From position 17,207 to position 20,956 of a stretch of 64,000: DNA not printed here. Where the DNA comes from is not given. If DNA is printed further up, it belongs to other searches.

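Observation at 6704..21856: Co-directional module: giant AglB fusion, then S8 subtilisin, then sequon-rich beta-helix surface protein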

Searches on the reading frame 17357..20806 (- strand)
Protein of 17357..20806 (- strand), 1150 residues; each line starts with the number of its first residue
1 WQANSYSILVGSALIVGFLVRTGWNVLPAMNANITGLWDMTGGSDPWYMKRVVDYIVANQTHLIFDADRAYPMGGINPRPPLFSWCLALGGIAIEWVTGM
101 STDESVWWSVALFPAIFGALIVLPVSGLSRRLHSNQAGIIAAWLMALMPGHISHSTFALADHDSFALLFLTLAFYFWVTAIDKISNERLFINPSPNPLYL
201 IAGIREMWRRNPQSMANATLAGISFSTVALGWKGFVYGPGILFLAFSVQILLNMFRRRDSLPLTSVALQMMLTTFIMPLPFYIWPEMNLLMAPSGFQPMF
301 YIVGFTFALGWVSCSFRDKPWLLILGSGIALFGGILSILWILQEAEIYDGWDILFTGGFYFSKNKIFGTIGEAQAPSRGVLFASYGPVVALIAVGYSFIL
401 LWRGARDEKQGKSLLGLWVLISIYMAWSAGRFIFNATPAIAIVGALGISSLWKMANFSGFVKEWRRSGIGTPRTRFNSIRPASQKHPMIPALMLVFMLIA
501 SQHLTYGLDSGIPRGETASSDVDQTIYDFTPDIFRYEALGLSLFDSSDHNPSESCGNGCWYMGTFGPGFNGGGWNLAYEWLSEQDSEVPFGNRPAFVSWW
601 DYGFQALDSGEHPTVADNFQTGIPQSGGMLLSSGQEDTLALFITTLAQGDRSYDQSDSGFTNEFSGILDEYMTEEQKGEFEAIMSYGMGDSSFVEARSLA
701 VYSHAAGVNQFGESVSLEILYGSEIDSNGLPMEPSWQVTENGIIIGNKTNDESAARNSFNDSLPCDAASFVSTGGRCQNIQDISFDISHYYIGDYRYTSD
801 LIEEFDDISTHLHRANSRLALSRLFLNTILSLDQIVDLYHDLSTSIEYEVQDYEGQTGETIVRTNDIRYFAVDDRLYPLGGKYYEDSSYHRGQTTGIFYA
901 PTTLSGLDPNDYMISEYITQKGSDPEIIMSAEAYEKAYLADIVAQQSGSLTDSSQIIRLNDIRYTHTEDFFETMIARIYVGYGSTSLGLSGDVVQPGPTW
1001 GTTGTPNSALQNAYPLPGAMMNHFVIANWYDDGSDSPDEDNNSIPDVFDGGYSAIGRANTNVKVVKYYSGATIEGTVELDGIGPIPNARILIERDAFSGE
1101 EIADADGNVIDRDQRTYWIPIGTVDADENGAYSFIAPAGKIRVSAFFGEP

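Call 19: find_homologous_proteins(query=window:17357-20806:-)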
Query window:17357-20806:- (1150 aa): 58 proteins with E <= 0.001 among 8000 candidates.
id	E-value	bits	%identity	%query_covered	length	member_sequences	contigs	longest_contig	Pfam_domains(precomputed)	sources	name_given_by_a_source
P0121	0.0e+0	1299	69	71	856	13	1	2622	-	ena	-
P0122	0.0e+0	1266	52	100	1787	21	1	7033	PF02516.21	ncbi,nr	ncbi:MAG: STT3 domain-containing protein, partial [Candidatus Thalassarchaeaceae archaeon]|nr:STT3 d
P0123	0.0e+0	1197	62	75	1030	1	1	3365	-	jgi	-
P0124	0.0e+0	1122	48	100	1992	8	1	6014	PF02516.21,PF13620.13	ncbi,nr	ncbi:MAG: hypothetical protein HN696_02525, partial [Euryarchaeota archaeon]|nr:hypothetical protein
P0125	0.0e+0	1090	57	78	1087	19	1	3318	-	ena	-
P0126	0.0e+0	1090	46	100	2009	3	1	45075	PF02516.21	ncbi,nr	ncbi:MAG: hypothetical protein O3B00_06680, partial [archaeon]|nr:hypothetical protein [archaeon]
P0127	0.0e+0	1069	45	100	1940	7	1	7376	PF02516.21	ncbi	-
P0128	0.0e+0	1061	45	100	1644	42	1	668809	PF02516.21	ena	-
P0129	0.0e+0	1054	44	100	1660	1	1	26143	PF02516.21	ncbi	ncbi:MAG TPA: hypothetical protein D7H88_04585, partial [Candidatus Poseidoniales archaeon]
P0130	0.0e+0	1015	45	94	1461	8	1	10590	PF02516.21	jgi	-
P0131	4.4e-287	974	60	63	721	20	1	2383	-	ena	-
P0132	5.0e-275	934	45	87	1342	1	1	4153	PF02516.21,PF13231.13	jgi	jgi:asparagine N-glycosylation enzyme membrane subunit Stt3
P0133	2.5e-263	895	44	91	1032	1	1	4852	PF02516.21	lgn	-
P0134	1.5e-256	872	73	44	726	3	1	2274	PF02516.21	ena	-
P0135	3.3e-249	848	63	49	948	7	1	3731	PF02516.21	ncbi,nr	ncbi:MAG: STT3 domain-containing protein, partial [Candidatus Thermoplasmatota archaeon]|nr:STT3 dom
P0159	2.6e-110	388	33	55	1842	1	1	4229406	PF13715.13,PF02516.21,PF14686.13,PF23194.2,PF13620.13,PF22904.4,PF17210.10,PF13231.13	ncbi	ncbi:MAG: carboxypeptidase regulatory-like domain-containing protein, partial [Thermoplasmata archae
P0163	1.4e-99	353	33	39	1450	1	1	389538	PF13715.13,PF22627.1,PF02516.21,PF13620.13,PF22904.4,PF17210.10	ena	-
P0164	2.9e-97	345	33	40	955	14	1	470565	PF22627.1,PF02516.21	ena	-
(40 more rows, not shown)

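Call 20: find_encoding_contigs(protein=P0159, flank=10000, max_places=2)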
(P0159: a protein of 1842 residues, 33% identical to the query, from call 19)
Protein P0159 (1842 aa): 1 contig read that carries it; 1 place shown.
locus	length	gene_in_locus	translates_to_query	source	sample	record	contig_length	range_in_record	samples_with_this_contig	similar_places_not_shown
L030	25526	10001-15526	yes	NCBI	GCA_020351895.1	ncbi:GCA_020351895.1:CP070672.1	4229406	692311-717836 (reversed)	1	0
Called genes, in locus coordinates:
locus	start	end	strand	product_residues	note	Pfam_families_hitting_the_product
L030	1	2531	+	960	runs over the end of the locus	PF17957:Big_7 (weak), PF13205:Big_5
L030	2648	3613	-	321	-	PF00665:rve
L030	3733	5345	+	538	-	PF13229:Beta_helix, PF05048:NosD, PF13229:Beta_helix, PF05048:NosD, PF13229:Beta_helix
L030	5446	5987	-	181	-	PF03706:LPG_synthase_TM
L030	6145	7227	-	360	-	PF13183:Fer4_8, PF02754:CCG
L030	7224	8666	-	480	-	PF01565:FAD_binding_4, PF02913:FAD-oxidase_C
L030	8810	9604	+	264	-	PF01209:Ubie_methyltran (weak), PF13489:Methyltransf_23, PF07021:MetW (weak), PF13847:Methyltransf_31, PF08241:Methyltransf_11, PF08242:Methyltransf_12, PF13649:Methyltransf_25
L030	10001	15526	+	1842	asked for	PF02516:STT3, PF13231:PMT_2 (weak), PF13620:CarboxypepD_reg, PF13715:CarbopepD_reg_2 (faint), PF22904:NOMO1-like_2nd (faint), PF17210:SdrD_B (weak), PF13620:CarboxypepD_reg (weak), PF13620:CarboxypepD_reg, +2 more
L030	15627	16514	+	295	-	-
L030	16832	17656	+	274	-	-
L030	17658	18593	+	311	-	PF14446:Prok-RING_1 (weak)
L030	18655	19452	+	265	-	PF01940:DUF92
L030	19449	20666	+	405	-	PF01676:Metalloenzyme, PF10143:PhosphMutase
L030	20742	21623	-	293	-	PF02649:GCHY-1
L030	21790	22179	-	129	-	PF00085:Thioredoxin, PF13098:Thioredoxin_2 (weak), PF13192:Thioredoxin_3 (weak)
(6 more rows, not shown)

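Call 21: find_encoding_contigs(protein=P0163, flank=10000, max_places=2)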
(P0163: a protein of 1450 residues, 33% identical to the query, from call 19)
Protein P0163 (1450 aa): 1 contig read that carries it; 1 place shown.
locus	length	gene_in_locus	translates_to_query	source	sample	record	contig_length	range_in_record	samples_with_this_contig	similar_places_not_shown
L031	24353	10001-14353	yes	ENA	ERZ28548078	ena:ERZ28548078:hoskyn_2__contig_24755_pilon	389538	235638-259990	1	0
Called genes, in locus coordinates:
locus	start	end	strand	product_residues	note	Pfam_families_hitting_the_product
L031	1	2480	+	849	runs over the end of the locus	PF01624:MutS_I, PF05188:MutS_II, PF05192:MutS_III, PF05190:MutS_IV, PF00488:MutS_V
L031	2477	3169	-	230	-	PF19094:EMC6_arch (weak)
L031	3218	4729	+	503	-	PF02163:Peptidase_M50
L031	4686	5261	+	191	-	PF00801:PKD, PF18911:PKD_4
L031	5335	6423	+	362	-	PF13468:Glyoxalase_3 (faint), PF13669:Glyoxalase_4, PF14696:Glyoxalase_5 (weak), PF00903:Glyoxalase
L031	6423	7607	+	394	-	PF20510:HgmA_N, PF07883:Cupin_2 (faint), PF04209:HgmA_C (weak)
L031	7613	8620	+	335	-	-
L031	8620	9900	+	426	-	PF09298:FAA_hydrolase_N, PF01557:FAA_hydrolase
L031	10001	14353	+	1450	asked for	PF02516:STT3, PF22627:AglB_core-like (weak), PF13620:CarboxypepD_reg, PF13715:CarbopepD_reg_2 (faint), PF17210:SdrD_B (faint), PF22904:NOMO1-like_2nd (faint)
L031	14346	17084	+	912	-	PF13620:CarboxypepD_reg (faint), PF07705:CARDB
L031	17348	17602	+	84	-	-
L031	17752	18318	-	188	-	PF07790:Pilin_N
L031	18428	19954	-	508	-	PF00587:tRNA-synt_2b, PF03129:HGTP_anticodon, PF09180:ProRS-C_1 (weak)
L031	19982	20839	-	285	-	-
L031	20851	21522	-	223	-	PF23455:DUF7129 (faint)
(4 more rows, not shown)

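Call 22: find_encoding_contigs(protein=P0164, flank=10000, max_places=2)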
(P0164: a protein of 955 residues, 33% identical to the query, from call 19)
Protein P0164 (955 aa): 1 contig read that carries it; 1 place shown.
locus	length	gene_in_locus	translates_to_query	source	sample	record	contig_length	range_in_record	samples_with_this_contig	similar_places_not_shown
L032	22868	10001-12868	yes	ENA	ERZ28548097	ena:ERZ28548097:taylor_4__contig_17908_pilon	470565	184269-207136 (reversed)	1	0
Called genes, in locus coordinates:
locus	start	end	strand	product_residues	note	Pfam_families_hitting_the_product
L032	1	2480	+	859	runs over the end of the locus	PF01624:MutS_I, PF05188:MutS_II, PF05192:MutS_III, PF05190:MutS_IV, PF00488:MutS_V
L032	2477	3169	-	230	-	PF19094:EMC6_arch (weak)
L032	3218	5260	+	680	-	PF02163:Peptidase_M50, PF00801:PKD, PF18911:PKD_4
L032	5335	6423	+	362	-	PF13669:Glyoxalase_4, PF14696:Glyoxalase_5 (weak), PF00903:Glyoxalase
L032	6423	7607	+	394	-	PF20510:HgmA_N, PF07883:Cupin_2 (faint), PF04209:HgmA_C (weak)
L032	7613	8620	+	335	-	-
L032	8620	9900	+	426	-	PF09298:FAA_hydrolase_N, PF01557:FAA_hydrolase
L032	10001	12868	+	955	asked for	PF02516:STT3, PF22627:AglB_core-like (weak)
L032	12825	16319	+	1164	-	PF13620:CarboxypepD_reg, PF13715:CarbopepD_reg_2 (faint), PF17210:SdrD_B (faint), PF17802:SpaA (faint), PF20598:DUF6795 (faint), PF22904:NOMO1-like_2nd (faint), PF14686:fn3_3 (faint)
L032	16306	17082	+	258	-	PF07705:CARDB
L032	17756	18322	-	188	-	PF07790:Pilin_N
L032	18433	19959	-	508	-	PF00587:tRNA-synt_2b, PF03129:HGTP_anticodon, PF09180:ProRS-C_1 (weak)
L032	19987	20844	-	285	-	-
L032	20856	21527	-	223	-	-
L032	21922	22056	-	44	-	-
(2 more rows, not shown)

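Call 48: find_encoding_contigs(protein=P0128, flank=10000, max_places=1)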
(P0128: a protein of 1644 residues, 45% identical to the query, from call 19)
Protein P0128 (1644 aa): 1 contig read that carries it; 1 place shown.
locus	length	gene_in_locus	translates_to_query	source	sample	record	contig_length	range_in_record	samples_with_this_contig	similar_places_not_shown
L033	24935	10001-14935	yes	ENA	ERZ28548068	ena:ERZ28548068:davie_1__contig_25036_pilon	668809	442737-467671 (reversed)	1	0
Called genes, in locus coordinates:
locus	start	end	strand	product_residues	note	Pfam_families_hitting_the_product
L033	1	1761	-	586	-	PF18884:TSP3_bac (weak)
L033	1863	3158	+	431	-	PF01966:HD, PF19276:HD_assoc_2 (weak)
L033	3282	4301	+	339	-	-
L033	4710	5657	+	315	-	-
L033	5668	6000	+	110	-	PF00893:Multi_Drug_Res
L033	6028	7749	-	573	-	-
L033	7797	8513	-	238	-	PF01864:CarS-like, PF01148:CTP_transf_1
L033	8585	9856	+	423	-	PF02844:GARS_N, PF01071:GARS_A, PF02655:ATP-grasp_3, PF08442:ATP-grasp_2 (weak), PF02222:ATP-grasp, PF02843:GARS_C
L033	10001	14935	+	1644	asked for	PF02516:STT3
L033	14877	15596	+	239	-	-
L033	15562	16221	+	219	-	-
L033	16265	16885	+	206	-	-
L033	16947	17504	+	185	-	-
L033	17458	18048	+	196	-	PF13620:CarboxypepD_reg (weak)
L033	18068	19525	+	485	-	PF11614:FixG_C (faint)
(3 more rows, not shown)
